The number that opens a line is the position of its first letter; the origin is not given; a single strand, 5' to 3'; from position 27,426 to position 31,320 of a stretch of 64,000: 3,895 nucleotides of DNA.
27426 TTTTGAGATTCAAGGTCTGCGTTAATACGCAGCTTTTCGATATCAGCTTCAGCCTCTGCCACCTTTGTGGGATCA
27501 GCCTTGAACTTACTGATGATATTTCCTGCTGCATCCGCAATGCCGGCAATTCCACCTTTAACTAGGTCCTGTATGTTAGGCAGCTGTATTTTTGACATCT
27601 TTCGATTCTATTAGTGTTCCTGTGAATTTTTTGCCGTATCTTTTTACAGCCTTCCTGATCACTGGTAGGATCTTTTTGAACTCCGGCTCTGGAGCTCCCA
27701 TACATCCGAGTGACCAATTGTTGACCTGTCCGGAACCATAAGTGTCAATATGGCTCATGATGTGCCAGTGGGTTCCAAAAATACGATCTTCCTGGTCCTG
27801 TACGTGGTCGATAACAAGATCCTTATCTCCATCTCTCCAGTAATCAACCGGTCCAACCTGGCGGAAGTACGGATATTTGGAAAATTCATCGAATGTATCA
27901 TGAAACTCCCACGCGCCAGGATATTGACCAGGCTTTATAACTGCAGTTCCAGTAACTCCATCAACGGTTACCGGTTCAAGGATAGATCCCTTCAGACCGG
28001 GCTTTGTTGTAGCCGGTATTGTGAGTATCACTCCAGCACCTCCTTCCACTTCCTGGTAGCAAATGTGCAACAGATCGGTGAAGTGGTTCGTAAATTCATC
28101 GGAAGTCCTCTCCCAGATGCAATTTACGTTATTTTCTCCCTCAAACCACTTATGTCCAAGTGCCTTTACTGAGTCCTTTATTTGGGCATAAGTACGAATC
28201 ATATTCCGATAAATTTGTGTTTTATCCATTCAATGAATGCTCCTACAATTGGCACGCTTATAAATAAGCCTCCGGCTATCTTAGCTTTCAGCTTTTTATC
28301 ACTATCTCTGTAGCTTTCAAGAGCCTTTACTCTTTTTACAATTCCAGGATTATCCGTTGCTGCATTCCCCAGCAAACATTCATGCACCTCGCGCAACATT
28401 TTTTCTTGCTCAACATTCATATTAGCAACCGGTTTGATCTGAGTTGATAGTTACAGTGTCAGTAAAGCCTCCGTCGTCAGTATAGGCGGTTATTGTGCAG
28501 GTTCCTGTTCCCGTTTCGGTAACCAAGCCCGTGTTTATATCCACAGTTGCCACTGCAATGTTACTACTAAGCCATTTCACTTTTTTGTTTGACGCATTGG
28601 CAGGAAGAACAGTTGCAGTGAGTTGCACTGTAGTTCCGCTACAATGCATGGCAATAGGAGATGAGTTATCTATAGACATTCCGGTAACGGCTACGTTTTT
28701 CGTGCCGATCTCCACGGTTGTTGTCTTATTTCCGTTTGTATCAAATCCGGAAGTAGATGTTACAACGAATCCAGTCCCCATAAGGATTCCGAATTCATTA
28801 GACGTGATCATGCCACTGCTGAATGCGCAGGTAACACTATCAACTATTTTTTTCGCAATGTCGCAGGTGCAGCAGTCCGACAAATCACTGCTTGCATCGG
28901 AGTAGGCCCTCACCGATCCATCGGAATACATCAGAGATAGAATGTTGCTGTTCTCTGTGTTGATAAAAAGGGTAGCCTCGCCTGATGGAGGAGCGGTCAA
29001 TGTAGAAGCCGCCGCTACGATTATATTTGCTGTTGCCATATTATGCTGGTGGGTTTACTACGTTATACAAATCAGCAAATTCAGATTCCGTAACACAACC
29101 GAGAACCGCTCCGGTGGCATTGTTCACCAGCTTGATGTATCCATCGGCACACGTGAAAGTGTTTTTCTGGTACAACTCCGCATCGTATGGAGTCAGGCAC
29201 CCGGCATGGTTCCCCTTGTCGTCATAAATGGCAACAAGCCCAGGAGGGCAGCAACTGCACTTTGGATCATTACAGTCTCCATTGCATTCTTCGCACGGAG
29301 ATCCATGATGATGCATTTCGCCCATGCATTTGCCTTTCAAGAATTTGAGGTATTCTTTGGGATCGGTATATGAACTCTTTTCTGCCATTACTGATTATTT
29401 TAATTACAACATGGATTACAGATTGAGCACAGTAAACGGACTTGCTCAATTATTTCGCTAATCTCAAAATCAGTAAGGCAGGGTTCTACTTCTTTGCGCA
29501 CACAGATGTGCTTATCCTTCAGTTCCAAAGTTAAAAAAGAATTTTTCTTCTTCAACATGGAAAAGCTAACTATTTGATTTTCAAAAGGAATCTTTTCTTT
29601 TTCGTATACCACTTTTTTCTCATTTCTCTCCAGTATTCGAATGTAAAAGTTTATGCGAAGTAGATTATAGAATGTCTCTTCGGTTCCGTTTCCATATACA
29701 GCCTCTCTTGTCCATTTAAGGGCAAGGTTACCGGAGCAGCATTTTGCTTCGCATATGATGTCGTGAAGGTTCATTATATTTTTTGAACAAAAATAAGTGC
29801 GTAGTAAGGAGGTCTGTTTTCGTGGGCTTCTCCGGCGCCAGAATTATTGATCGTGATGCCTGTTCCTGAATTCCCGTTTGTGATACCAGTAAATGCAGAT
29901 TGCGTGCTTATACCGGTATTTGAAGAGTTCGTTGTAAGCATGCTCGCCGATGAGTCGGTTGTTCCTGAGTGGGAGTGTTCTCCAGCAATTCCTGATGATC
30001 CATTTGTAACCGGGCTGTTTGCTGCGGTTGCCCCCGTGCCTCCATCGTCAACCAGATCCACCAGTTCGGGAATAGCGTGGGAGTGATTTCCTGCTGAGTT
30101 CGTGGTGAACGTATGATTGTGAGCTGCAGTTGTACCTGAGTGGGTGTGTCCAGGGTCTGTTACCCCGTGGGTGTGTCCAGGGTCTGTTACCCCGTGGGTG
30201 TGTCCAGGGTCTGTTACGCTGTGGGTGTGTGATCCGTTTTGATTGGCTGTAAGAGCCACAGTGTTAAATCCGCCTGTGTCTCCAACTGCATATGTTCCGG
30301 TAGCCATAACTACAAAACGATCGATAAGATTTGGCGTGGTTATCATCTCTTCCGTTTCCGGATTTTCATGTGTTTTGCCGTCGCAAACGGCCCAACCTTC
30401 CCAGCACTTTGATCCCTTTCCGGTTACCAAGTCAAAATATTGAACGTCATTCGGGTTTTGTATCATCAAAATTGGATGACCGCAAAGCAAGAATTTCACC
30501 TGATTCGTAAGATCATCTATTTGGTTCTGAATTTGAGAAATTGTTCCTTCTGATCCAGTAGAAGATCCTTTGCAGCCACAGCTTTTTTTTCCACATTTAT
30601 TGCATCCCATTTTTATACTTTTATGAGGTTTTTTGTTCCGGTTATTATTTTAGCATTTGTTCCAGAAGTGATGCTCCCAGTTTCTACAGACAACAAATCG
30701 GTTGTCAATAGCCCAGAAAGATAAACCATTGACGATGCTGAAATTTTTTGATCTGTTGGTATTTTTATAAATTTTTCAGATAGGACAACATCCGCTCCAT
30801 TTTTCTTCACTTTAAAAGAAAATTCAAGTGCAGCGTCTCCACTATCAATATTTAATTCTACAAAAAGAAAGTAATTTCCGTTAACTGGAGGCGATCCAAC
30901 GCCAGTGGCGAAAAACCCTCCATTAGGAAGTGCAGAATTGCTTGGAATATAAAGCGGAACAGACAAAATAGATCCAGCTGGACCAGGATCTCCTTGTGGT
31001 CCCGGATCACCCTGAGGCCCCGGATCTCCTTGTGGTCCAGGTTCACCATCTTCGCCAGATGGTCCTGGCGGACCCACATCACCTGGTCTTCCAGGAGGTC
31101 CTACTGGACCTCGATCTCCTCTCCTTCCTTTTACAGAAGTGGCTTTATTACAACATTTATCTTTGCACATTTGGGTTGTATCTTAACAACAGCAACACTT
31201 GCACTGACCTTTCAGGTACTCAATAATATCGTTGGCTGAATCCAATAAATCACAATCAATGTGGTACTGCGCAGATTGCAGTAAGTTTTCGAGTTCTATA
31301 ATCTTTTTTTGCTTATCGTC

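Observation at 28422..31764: Six consecutive fibre-region proteins carry poly-cysteine motifs, mostly at their termini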

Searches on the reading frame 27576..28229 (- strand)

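Call 4: search_protein_families(library=pfam, proteins=[window:27576-28229:-], max_evalue=0.01)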
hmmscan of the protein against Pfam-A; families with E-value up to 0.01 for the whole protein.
window:27576-28229:- (217 aa): 0 families

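Call 5: search_protein_families(library=phrogs, proteins=[window:27576-28229:-], max_evalue=0.01)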
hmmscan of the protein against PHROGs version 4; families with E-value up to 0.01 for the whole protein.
window:27576-28229:- (217 aa): 2 families
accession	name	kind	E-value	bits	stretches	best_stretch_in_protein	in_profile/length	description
phrog_3000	-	unknown function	6.7e-15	56.3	1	43-214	46-206/209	-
phrog_33083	-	lysis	0.00055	19.7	1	68-196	314-437/456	endolysin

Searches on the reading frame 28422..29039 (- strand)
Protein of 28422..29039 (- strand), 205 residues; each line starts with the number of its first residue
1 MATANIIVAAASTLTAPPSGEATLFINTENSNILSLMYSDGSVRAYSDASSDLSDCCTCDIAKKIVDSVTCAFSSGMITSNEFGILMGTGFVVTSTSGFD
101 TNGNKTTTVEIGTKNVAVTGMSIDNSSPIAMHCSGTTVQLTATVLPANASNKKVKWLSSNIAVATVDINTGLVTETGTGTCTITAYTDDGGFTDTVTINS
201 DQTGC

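Call 4: search_protein_families(library=pfam, proteins=[window:28422-29039:-], max_evalue=0.01)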
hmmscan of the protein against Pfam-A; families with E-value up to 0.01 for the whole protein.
window:28422-29039:- (205 aa): 1 family
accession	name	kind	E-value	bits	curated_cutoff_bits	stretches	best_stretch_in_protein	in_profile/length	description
PF02368.24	Big_2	-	2.2e-15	56.8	22.8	1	117-197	1-78/79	Bacterial Ig-like domain (group 2)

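Call 5: search_protein_families(library=phrogs, proteins=[window:28422-29039:-], max_evalue=0.01)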
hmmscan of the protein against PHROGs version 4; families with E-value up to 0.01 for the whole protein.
window:28422-29039:- (205 aa): 15 families
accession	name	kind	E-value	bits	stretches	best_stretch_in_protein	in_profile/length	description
phrog_215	-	head and packaging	2.3e-24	87.3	1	88-200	195-303/491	structural protein with Ig domain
phrog_341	-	tail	2e-16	61.4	1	95-198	45-145/154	major tail protein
phrog_28902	-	tail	5.7e-12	45.6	1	80-199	253-368/709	major tail protein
phrog_41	-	tail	2.3e-10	41.5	1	81-199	124-241/245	major tail protein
phrog_885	-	tail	2.6e-09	37.5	1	130-198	216-283/338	major tail protein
phrog_3575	-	tail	3.5e-09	37.1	1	111-197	370-455/461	major tail protein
phrog_10059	-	unknown function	6.8e-09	36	1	134-191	198-251/345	-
phrog_1280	-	other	1.4e-08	35.6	1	117-201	164-247/248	Ig domain containing protein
phrog_35892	-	unknown function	4e-07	29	1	94-194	849-950/1181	-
phrog_290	-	tail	3.2e-06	27.7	1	101-198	316-407/411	minor tail protein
phrog_853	-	tail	1.1e-05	25.7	1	91-197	138-243/254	major tail protein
phrog_14417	-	tail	3.6e-05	22.6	1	100-202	264-374/1005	tail fiber protein; host specificity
phrog_15684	-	unknown function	0.00038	18.5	1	135-192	1677-1736/1878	-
phrog_88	-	tail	0.0012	19.3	1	104-187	206-287/291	major tail protein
phrog_12846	-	tail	0.0015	18.5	1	134-188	329-383/552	tail fiber protein; Ig-domain containing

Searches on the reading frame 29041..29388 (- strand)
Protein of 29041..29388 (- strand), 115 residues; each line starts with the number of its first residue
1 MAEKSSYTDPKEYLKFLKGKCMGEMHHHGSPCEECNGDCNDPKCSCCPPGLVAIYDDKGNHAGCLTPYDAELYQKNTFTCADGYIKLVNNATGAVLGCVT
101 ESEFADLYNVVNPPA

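Call 4: search_protein_families(library=pfam, proteins=[window:29041-29388:-], max_evalue=0.01)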
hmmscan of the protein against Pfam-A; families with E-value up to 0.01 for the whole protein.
window:29041-29388:- (115 aa): 0 families

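Call 5: search_protein_families(library=phrogs, proteins=[window:29041-29388:-], max_evalue=0.01)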
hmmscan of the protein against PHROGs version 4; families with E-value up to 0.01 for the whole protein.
window:29041-29388:- (115 aa): 0 families

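Call 33: find_homologous_proteins(query=window:29041-29388:-, max_evalue=0.01)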
Query window:29041-29388:- (115 aa): 29 proteins with E <= 0.01 among 29 candidates.
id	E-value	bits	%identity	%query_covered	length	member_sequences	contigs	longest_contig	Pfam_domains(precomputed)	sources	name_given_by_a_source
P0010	3.7e-76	271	100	100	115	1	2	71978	-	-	-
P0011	2.2e-51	191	75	95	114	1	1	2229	-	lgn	-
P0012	1.0e-48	182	73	97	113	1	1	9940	-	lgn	-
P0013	2.2e-43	165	67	97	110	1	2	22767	-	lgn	-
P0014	2.4e-43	165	64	97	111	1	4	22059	-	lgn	-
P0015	7.1e-41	157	65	94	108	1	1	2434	-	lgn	-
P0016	2.8e-40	155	63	94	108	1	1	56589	-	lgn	-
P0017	4.6e-40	154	64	96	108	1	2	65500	-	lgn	-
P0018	1.8e-39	152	54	94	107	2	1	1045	-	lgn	-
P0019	7.2e-39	150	65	94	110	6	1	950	-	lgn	-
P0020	2.1e-37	146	65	94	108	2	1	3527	-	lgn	-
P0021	3.0e-37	145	64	94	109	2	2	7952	-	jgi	jgi:hypothetical protein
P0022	5.8e-36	141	65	94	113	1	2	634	-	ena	-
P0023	2.1e-35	139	62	94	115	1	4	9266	-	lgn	-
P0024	2.3e-35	139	57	94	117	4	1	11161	-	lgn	-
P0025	4.9e-35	138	59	94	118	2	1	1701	-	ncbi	-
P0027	6.9e-34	134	61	95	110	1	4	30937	-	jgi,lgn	jgi:hypothetical protein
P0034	1.3e-29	121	55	93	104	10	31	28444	-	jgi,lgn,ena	-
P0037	4.4e-22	96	53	85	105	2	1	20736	-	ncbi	-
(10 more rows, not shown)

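Call 36: list_cluster_members(proteins=[P0037, P0025, P0034, P0027])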
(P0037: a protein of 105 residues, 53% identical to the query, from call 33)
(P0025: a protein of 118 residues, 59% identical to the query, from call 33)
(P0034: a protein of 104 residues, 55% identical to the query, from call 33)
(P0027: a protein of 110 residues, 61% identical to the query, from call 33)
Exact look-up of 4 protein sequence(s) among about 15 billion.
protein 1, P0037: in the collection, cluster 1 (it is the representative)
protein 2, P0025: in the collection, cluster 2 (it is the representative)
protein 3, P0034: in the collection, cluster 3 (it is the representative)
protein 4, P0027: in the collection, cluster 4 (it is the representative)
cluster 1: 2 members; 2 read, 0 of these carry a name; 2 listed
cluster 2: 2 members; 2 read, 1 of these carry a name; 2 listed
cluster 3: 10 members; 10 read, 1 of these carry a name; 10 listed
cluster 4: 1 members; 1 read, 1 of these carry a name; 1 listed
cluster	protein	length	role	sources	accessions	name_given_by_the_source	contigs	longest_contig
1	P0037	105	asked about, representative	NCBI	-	-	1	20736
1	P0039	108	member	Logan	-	-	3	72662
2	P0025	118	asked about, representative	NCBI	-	-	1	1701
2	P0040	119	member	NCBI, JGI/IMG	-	hypothetical protein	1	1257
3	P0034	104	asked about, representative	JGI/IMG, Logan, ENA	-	-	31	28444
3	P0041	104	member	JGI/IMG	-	hypothetical protein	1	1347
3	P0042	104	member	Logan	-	-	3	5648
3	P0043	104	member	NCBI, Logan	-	-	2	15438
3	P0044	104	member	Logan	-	-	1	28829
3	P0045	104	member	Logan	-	-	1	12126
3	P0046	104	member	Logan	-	-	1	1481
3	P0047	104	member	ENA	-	-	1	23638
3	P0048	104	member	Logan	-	-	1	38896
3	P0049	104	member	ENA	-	-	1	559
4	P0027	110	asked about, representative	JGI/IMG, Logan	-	hypothetical protein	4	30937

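Call 37: find_encoding_contigs(protein=P0037, flank=10000, max_places=2)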
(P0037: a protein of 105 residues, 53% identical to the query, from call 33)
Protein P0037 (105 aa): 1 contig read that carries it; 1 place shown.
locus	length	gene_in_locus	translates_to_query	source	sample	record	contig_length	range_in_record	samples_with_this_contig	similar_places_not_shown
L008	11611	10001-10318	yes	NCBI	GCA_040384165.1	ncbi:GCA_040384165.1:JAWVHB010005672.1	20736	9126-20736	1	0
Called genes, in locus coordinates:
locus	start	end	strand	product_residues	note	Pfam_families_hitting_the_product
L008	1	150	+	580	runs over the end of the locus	-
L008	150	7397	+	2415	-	-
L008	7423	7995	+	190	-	-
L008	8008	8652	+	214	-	-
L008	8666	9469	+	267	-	-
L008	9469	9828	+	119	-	-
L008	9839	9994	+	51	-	-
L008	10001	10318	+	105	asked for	-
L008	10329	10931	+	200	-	PF02368:Big_2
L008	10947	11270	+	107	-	-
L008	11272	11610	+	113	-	?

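Call 81: search_protein_families(library=pfam, proteins=[window:29041-29388:-], max_evalue=10)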
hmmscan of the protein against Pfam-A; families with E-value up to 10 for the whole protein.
window:29041-29388:- (115 aa): 0 families

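Call 84: predict_structure(alignment_id=A2)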
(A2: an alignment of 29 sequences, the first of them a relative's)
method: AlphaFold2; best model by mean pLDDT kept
length: 115 residues; sequences in the alignment: 29
mean_pLDDT: 57.4   pTM: 0.35
mean pLDDT of the five models: 57.4, 55.8, 54.0, 53.8, 49.0
residues with pLDDT >= 90: 0; 70-90: 26; 50-70: 48; < 50: 41
segments of 3 or more residues with pLDDT < 50: 1-34, 36-38, 42-44
pLDDT, mean of each block of 10 residues (from residue 1): 39 42 42 48 53 62 63 61 68 70 75 71
secondary structure, 60 per line:
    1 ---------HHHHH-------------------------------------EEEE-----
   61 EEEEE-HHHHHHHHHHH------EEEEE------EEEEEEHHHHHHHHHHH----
elements in order: H10-14 E52-55 E61-65 H67-77 E84-88 E95-100 H101-111

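Call 113: search_solved_structures(query=A2, max_evalue=10)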
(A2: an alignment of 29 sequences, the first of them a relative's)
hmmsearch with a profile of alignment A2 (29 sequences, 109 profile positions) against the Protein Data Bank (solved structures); distinct sequences matched with E-value up to 10: 0.

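Call 115: fold_search(model_id=the predicted structure, library=viral)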
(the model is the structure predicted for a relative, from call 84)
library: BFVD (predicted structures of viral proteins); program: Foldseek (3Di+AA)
matches with E <= 10: 422; with E <= 0.001: 0
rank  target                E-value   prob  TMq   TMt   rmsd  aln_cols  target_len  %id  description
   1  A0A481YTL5            3.2e-02  0.72  0.29  0.25   8.6        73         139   22  Uncharacterized protein [Marseillevirus LCMAC102]
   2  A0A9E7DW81            1.8e-01  0.25  0.23  0.12  10.8        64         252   23  (no name in the UniProt tables at hand)
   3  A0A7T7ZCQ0            3.4e-01  0.33  0.24  0.33  11.4        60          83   18  (no name in the UniProt tables at hand)
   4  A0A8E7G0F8            3.4e-01  0.06  0.16  0.09  15.8        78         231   17  (no name in the UniProt tables at hand)
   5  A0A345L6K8            4.2e-01  0.06  0.18  0.13  12.6        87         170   13  (no name in the UniProt tables at hand)
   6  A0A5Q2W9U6            5.2e-01  0.06  0.16  0.04  19.9        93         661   15  (no name in the UniProt tables at hand)
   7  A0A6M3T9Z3            5.6e-01  0.18  0.23  0.27  10.2        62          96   13  (no name in the UniProt tables at hand)
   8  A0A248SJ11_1          5.6e-01  0.06  0.21  0.03  20.2       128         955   16  (no name in the UniProt tables at hand)
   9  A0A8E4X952            6.4e-01  0.18  0.21  0.37   8.6        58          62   14  (no name in the UniProt tables at hand)
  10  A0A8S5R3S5            6.4e-01  0.03  0.16  0.06  17.1       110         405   13  Minor structural protein (Fragment) [Herelleviridae sp. ct7xn19]
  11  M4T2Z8                6.9e-01  0.35  0.23  0.33   8.0        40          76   25  Uncharacterized protein [Pseudomonas phage UFV-P2]
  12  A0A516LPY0            6.9e-01  0.06  0.24  0.07  26.8       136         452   11  (no name in the UniProt tables at hand)
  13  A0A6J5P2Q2            7.4e-01  0.04  0.17  0.06  12.8        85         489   13  Uncharacterized protein [uncultured Caudovirales phage]
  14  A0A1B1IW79            7.4e-01  0.03  0.15  0.08  13.2        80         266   18  (no name in the UniProt tables at hand)
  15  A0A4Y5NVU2            7.9e-01  0.11  0.16  0.15   7.3        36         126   17  (no name in the UniProt tables at hand)
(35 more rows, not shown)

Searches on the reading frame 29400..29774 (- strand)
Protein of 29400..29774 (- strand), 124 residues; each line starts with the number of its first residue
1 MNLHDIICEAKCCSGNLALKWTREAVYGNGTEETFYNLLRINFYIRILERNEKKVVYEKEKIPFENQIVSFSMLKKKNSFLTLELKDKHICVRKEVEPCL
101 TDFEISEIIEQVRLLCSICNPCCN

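Call 4: search_protein_families(library=pfam, proteins=[window:29400-29774:-], max_evalue=0.01)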
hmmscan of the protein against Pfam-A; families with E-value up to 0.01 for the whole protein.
window:29400-29774:- (124 aa): 0 families

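Call 5: search_protein_families(library=phrogs, proteins=[window:29400-29774:-], max_evalue=0.01)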
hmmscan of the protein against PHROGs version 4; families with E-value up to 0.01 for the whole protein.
window:29400-29774:- (124 aa): 0 families

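Call 43: find_homologous_proteins(query=window:29400-29774:-, max_evalue=0.01)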
Query window:29400-29774:- (124 aa): 5 proteins with E <= 0.01 among 7 candidates.
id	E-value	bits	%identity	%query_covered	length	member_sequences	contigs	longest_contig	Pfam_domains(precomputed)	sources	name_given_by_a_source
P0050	4.8e-77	274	100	100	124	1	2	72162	-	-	-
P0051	1.4e-61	224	81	100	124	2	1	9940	-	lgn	-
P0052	7.0e-58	212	77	100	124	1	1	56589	-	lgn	-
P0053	5.8e-41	158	60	99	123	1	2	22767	-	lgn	-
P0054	5.2e-40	155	58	97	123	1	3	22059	-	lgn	-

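Call 81: search_protein_families(library=pfam, proteins=[window:29400-29774:-], max_evalue=10)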
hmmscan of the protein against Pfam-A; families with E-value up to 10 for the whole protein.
window:29400-29774:- (124 aa): 0 families

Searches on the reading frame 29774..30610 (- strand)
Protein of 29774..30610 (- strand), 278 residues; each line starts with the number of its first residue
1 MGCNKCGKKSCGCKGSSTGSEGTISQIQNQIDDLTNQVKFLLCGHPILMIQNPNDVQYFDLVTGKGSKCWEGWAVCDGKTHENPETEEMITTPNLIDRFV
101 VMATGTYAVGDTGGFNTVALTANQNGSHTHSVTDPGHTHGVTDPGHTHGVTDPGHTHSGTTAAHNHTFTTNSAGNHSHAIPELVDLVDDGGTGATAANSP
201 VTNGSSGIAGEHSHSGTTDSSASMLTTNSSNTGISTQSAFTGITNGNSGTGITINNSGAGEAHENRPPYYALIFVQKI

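Call 4: search_protein_families(library=pfam, proteins=[window:29774-30610:-], max_evalue=0.01)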
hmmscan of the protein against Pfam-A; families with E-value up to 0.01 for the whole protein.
window:29774-30610:- (278 aa): 0 families

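Call 5: search_protein_families(library=phrogs, proteins=[window:29774-30610:-], max_evalue=0.01)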
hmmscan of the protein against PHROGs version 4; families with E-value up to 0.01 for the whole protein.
window:29774-30610:- (278 aa): 6 families
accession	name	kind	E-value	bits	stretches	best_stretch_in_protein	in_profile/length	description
phrog_8469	-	tail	6.8e-36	125.1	2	23-164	95-229/303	tail fiber protein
phrog_31611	-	tail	2.8e-15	57.4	1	87-271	211-378/385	tail collar protein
phrog_1800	-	tail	1.4e-09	38.4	1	70-277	404-544/545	tail collar fiber protein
phrog_4311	-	head and packaging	9.7e-07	28.7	1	102-180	493-569/651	minor head protein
phrog_8763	-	tail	1.1e-06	28.1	1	101-275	624-745/1024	tail protein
phrog_2097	-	tail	5.5e-06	26.4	1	72-277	402-599/644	tail fiber protein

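Call 114: search_solved_structures(query=window:29774-30610:-, max_evalue=1)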
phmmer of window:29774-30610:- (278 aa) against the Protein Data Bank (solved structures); distinct sequences matched with E-value up to 1: 1.
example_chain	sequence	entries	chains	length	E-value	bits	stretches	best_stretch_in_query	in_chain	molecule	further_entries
8kec_A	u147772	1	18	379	1.8e-08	37.5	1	81-270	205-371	Long tail fiber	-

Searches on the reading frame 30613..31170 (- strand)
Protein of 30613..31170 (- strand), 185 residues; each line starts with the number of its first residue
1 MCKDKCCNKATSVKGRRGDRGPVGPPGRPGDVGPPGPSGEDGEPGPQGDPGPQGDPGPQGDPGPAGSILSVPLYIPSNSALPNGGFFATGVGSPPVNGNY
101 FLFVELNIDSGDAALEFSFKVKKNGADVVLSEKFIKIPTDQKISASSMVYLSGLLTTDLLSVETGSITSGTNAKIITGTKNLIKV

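Call 4: search_protein_families(library=pfam, proteins=[window:30613-31170:-], max_evalue=0.01)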
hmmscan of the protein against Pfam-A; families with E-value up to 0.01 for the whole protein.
window:30613-31170:- (185 aa): 1 family
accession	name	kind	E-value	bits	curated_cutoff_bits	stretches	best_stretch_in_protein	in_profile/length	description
PF01391.23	Collagen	-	4.5e-10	39.6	27.2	1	15-66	4-55/60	Collagen triple helix repeat (20 copies)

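Call 5: search_protein_families(library=phrogs, proteins=[window:30613-31170:-], max_evalue=0.01)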
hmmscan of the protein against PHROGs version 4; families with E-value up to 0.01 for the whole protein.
window:30613-31170:- (185 aa): 29 families (the best 25 are shown)
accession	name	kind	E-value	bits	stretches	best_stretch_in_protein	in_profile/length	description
phrog_5073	-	tail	3.3e-14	53.8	1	13-66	104-157/519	tail fiber protein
phrog_366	-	tail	8.5e-12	46.2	1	14-66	326-378/474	tail fiber protein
phrog_6320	-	tail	1.7e-10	41.4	1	9-66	140-197/745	tail fiber protein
phrog_819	-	tail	2e-10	40.5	1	14-67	477-590/1024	tail protein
phrog_10972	-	tail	1.3e-09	39.1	1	10-66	152-208/343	tail fiber protein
phrog_8745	-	tail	1.8e-08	33.2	1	13-69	1402-1458/1803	tail fiber protein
phrog_38806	-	unknown function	1.4e-06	28.9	1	12-66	64-121/285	-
phrog_25888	-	unknown function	1.7e-06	28.5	1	6-71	218-280/325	-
phrog_18350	-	tail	1.9e-06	28.7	1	9-67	141-201/253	tail fiber protein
phrog_3904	-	tail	5.9e-06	25.8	1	13-84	673-735/1086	tail fiber protein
phrog_30509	-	tail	1.5e-05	25.3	1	11-75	50-123/254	collagen like minor tail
phrog_34255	-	unknown function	1.6e-05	23.9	1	10-67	373-429/1044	-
phrog_4013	-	unknown function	1.8e-05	24.6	1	36-118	112-185/659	-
phrog_33244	-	tail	2.4e-05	24.5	1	10-60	46-96/414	tail fiber protein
phrog_1806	-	tail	2.6e-05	24.6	1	10-67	107-164/276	collagen like minor tail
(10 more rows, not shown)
